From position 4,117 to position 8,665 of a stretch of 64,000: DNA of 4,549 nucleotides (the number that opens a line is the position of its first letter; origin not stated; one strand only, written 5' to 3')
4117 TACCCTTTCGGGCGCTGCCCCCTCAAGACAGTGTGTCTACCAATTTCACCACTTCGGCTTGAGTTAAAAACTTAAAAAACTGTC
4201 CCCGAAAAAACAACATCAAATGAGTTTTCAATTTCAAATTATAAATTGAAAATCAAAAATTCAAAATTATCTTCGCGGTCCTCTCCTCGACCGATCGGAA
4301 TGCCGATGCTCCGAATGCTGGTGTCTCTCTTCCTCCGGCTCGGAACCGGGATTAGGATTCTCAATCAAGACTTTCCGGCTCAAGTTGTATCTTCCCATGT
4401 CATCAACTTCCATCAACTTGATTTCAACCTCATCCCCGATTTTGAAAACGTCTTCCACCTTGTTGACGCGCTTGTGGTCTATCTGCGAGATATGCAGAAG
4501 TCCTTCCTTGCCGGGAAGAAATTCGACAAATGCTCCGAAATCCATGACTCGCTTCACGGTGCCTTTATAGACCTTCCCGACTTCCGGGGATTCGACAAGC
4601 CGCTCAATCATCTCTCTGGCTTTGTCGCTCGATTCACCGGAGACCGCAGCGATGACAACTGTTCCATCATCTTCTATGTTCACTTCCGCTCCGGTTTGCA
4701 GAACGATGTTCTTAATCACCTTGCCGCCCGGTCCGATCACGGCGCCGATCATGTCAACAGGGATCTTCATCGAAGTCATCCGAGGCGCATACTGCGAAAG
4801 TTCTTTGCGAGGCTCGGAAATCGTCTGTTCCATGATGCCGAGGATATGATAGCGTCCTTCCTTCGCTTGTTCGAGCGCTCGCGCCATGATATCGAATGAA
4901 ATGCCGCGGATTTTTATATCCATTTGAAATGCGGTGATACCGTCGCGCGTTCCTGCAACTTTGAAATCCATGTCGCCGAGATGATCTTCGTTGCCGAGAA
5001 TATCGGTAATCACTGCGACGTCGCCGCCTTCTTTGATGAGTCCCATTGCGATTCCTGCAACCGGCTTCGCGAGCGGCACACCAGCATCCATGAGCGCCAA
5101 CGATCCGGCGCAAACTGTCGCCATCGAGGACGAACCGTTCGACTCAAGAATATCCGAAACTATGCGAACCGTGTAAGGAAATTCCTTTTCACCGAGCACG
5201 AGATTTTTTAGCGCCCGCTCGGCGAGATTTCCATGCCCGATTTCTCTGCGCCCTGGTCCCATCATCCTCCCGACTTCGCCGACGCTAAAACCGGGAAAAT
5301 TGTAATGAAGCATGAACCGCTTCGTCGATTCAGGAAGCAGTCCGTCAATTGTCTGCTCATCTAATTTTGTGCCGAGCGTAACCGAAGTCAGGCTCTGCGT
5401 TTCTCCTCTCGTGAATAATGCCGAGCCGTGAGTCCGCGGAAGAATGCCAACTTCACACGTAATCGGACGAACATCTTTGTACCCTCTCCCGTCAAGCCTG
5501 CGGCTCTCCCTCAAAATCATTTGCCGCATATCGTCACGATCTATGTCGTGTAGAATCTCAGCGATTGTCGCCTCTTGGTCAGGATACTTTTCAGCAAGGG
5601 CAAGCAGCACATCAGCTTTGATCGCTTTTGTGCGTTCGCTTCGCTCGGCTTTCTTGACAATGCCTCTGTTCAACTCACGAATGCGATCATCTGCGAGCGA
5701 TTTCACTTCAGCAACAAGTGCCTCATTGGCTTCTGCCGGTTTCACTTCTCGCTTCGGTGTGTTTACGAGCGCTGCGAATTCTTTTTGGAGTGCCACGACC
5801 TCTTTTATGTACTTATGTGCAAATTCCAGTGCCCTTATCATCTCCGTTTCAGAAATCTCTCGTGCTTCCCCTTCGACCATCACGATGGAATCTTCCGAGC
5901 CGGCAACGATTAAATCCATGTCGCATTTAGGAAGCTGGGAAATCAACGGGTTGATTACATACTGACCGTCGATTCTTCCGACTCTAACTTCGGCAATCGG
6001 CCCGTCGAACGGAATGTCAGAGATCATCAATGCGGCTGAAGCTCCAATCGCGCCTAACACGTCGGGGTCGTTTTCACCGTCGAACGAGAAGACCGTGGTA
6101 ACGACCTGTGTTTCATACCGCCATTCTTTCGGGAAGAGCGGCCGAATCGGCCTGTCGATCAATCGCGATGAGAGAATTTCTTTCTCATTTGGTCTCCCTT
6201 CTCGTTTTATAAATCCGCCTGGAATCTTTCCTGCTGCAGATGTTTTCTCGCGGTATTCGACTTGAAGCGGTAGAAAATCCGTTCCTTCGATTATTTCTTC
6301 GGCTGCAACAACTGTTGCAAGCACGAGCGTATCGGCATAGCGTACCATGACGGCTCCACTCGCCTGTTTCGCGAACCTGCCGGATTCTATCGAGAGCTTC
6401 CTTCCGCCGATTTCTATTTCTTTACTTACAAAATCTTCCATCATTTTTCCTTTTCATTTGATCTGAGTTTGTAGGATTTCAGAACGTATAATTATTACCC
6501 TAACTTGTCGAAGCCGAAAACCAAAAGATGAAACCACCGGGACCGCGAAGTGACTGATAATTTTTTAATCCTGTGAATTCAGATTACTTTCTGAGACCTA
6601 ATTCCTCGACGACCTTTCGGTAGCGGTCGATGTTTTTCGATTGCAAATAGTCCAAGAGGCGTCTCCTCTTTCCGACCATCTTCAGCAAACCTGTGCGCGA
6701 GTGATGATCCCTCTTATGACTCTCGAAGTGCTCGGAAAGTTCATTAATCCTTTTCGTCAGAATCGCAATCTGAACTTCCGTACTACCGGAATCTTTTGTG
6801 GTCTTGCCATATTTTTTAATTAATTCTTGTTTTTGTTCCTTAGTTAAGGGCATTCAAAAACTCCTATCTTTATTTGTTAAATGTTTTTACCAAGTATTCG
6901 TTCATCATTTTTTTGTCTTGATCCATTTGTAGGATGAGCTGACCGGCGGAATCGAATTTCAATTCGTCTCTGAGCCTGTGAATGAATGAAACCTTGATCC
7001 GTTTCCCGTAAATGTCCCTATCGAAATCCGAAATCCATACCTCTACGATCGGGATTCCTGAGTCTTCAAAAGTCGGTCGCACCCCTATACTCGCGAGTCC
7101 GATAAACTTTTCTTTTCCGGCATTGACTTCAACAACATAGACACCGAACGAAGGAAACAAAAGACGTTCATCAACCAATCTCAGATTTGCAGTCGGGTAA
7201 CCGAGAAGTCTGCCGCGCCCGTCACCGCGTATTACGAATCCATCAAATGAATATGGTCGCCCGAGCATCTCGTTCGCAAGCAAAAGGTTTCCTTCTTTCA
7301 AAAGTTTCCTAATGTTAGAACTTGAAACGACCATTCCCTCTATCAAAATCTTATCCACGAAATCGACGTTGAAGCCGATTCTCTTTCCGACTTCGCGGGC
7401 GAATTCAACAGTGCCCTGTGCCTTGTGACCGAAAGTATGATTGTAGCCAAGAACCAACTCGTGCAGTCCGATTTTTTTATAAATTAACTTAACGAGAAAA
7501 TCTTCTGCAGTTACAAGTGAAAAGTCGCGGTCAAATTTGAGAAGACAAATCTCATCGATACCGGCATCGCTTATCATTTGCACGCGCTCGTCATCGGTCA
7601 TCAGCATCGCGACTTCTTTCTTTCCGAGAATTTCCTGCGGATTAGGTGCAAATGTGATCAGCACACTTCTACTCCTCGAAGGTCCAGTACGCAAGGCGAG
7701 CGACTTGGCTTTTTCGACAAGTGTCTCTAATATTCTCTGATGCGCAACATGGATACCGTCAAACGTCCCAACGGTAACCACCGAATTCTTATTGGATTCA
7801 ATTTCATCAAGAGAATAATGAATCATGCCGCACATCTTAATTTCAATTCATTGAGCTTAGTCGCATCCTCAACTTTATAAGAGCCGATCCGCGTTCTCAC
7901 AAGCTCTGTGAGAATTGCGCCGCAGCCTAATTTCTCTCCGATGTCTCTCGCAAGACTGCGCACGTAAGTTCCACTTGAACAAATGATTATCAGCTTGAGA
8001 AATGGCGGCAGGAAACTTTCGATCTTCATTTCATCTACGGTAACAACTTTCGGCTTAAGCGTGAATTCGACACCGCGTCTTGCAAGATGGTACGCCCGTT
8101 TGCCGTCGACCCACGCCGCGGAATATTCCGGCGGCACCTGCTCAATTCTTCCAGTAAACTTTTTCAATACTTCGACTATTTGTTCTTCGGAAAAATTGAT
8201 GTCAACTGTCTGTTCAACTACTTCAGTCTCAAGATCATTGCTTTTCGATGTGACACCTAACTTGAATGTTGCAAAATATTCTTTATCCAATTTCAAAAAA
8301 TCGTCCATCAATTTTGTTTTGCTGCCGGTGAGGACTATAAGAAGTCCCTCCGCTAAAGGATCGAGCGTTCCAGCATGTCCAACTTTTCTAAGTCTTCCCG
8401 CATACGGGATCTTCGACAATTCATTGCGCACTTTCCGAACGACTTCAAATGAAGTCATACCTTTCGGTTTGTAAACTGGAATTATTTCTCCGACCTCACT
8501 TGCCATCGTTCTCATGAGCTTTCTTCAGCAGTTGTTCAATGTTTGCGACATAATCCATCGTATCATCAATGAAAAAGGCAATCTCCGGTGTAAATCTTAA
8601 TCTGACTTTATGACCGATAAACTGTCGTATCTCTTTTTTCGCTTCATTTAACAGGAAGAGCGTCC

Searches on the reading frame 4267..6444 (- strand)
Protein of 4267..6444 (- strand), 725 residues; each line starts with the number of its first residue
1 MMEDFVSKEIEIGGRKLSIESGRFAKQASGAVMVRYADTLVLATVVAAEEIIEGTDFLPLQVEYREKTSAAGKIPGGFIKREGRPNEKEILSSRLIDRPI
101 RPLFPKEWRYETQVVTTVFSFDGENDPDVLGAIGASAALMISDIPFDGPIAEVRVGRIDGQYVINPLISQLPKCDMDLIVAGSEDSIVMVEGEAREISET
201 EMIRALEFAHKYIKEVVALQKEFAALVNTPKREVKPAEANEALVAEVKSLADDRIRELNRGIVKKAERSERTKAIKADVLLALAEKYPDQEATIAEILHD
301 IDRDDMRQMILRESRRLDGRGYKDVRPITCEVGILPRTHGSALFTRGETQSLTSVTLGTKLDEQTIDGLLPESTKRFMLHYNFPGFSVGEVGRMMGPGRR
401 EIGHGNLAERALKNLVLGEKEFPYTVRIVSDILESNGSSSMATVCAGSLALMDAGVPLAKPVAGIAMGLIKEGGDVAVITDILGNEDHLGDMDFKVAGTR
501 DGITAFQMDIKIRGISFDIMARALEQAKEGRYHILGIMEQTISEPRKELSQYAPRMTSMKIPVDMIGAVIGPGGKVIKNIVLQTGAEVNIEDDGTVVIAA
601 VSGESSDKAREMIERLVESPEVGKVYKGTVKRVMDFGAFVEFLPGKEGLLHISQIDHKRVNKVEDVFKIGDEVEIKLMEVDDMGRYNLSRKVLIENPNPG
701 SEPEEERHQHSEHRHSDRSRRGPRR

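Call 53: search_protein_families(library=pfam, proteins=[window:4267-6444:-], max_evalue=0.001)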
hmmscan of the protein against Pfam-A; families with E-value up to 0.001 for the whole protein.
window:4267-6444:- (725 aa): 6 families
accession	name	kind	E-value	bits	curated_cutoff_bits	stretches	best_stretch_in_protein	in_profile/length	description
PF01138.27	RNase_PH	-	1.5e-60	203.7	25.5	2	325-457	2-130/130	3' exoribonuclease family, domain 1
PF03725.20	RNase_PH_C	-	1.2e-24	86.5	20.8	2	148-211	1-66/67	3' exoribonuclease family, domain 2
PF00575.29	S1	-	1.1e-18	67.8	22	1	620-690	2-73/74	S1 RNA binding domain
PF00013.35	KH_1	-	2.5e-12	46.8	21.5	1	558-614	3-65/66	KH domain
PF03726.19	PNPase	-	1.3e-11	45.3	24.6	1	243-320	2-80/81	Polyribonucleotide nucleotidyltransferase, RNA binding domain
PF22675.2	KH-I_KHDC4-BBP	-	0.00016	21.9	30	0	564-607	6-49/76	KHDC4/BBP-like, KH-domain type I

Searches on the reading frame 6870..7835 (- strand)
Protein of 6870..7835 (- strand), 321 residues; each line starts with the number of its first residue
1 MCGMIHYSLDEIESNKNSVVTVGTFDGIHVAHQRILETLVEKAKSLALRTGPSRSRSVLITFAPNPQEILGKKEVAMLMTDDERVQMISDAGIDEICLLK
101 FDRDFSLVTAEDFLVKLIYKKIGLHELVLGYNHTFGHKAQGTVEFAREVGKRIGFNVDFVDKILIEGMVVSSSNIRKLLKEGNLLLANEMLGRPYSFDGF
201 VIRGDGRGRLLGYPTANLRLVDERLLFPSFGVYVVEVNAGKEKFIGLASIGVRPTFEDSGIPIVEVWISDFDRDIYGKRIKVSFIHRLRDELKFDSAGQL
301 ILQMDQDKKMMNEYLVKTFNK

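Call 53: search_protein_families(library=pfam, proteins=[window:6870-7835:-], max_evalue=0.001)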
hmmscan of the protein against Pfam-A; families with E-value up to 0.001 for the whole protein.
window:6870-7835:- (321 aa): 3 families
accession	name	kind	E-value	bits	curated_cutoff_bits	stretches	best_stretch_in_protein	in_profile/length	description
PF06574.18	FAD_syn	-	8.1e-40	136.7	27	1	13-173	3-157/158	FAD synthetase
PF01687.23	Flavokinase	-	1.7e-39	135.3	19.6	1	191-315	1-124/124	Riboflavin kinase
PF01467.32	CTP_transf_like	-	0.00015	22.4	21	1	20-177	1-132/133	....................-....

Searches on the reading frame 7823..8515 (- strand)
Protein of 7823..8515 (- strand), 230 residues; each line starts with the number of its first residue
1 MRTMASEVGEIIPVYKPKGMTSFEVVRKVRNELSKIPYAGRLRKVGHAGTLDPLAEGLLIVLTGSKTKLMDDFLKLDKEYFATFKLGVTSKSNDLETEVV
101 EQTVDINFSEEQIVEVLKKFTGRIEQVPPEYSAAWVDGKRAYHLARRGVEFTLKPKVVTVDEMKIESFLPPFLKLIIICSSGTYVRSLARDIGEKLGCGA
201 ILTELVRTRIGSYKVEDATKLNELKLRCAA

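Call 53: search_protein_families(library=pfam, proteins=[window:7823-8515:-], max_evalue=0.001)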
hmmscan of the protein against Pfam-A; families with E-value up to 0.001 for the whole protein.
window:7823-8515:- (230 aa): 2 families
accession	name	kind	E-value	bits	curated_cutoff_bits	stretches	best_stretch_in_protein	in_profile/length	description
PF01509.24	TruB_N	-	6.1e-48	163.4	27.3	1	42-185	6-149/149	TruB family pseudouridylate synthase (N terminal domain)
PF16198.10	TruB_C_2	-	9.6e-11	42.1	29.3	1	186-225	1-40/66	tRNA pseudouridylate synthase B C-terminal domain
